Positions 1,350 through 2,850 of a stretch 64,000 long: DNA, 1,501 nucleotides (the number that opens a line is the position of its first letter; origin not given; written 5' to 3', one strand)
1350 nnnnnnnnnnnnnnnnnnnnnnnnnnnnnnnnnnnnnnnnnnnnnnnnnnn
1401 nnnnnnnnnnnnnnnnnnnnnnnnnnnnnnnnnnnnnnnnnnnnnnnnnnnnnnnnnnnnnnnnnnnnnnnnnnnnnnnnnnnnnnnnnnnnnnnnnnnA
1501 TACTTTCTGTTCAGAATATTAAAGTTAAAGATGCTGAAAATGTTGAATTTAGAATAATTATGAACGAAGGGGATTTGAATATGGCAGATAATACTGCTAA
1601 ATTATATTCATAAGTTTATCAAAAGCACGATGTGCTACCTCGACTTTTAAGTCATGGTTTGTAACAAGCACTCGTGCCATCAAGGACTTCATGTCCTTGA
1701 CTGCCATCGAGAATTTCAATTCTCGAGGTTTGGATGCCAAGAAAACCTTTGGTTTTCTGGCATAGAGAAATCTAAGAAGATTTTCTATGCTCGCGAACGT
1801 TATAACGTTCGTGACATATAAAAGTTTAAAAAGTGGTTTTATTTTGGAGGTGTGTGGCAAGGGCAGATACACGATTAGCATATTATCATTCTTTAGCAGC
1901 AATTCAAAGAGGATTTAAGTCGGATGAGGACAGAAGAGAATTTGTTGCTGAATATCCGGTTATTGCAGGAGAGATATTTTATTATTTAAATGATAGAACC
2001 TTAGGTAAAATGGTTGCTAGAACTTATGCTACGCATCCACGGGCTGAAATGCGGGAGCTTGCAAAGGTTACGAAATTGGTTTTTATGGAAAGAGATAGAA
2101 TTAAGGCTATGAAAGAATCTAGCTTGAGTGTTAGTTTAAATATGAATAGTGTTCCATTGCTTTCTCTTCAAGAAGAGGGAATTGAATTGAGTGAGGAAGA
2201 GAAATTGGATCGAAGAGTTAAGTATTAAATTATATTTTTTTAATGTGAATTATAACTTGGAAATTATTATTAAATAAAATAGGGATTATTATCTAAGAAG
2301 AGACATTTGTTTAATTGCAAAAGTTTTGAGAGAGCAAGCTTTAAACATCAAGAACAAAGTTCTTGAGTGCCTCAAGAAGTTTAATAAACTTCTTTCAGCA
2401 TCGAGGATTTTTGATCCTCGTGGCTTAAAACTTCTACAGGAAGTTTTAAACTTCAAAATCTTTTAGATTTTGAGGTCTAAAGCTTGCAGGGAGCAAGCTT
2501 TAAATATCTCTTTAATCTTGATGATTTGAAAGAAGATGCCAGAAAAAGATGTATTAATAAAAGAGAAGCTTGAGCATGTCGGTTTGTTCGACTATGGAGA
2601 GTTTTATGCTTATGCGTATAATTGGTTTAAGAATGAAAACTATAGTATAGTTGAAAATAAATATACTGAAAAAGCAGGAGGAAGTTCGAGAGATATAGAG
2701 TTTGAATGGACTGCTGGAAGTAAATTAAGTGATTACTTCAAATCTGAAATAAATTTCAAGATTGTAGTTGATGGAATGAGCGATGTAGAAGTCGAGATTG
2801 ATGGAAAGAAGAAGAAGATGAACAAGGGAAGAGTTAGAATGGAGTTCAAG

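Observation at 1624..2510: Two arrays of consecutive perfect hairpins flanking ORF 1833..2228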

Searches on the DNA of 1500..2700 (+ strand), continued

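Call 108: search_with_rna_model(model_id=R1, sources=[L230, L223, L226, L095, L097, L099, L100, L101, L089, L090, L092], max_evalue=1, filters=off)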
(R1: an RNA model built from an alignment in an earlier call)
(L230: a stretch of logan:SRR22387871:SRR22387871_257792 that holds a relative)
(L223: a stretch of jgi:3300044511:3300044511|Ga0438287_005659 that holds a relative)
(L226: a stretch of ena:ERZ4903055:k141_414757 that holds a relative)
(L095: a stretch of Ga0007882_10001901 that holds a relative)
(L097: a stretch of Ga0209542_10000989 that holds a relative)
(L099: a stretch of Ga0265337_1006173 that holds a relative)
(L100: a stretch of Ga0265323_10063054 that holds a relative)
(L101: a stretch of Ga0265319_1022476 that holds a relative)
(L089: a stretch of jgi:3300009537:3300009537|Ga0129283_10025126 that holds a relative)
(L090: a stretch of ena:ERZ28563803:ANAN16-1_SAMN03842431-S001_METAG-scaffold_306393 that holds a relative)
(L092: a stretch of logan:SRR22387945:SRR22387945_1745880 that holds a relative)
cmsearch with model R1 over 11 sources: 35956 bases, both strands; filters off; matches with E-value up to 1: 8.
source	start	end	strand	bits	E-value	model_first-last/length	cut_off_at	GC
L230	597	625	-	32.9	1.4e-06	1-30/30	no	0.41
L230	597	625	+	30.6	6e-06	1-30/30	no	0.41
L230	626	652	-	22.3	0.0012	1-30/30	no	0.3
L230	628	648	+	21.2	0.0023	5-26/30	no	0.33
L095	4341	4371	-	15.1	0.11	1-30/30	no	0.26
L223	3201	3243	+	12.2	0.67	1-30/30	no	0.3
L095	4341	4371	+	11.9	0.81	1-30/30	no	0.26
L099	603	634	-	11.8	0.87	1-30/30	no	0.38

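Call 118: search_dna_similar(query=window:1600-2540:+, collection=phages, mode=distant, max_rows=8)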
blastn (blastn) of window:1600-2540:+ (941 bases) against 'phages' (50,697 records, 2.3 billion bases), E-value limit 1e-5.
No match.

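Call 119: search_dna_similar(query=window:1600-2540:+, collection=plasmids, mode=distant, max_rows=8)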
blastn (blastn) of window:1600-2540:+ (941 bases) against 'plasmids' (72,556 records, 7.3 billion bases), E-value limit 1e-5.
No match.

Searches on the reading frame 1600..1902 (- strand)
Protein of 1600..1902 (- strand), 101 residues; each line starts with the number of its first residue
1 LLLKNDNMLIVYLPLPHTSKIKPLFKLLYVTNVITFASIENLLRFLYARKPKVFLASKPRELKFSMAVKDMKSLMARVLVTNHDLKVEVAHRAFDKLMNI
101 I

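Call 16: search_protein_families(library=pfam, proteins=[window:1600-1902:-], max_evalue=0.1)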
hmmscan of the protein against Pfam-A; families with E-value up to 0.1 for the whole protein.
window:1600-1902:- (101 aa): 0 families

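Call 91: search_protein_families(library=ncbifam, proteins=[window:1600-1902:-], max_evalue=0.1)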
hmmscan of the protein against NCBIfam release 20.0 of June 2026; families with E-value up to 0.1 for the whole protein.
window:1600-1902:- (101 aa): 1 family
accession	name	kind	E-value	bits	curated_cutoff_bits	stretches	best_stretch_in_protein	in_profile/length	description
NF004862.0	PRK06222.1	subfamily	0.01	15.4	220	1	4-100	78-174/281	sulfide/dihydroorotate dehydrogenase-like FAD/NAD-binding protein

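Call 92: search_protein_families(library=phrogs, proteins=[window:1600-1902:-], max_evalue=0.1)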
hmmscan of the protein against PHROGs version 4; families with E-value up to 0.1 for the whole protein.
window:1600-1902:- (101 aa): 0 families
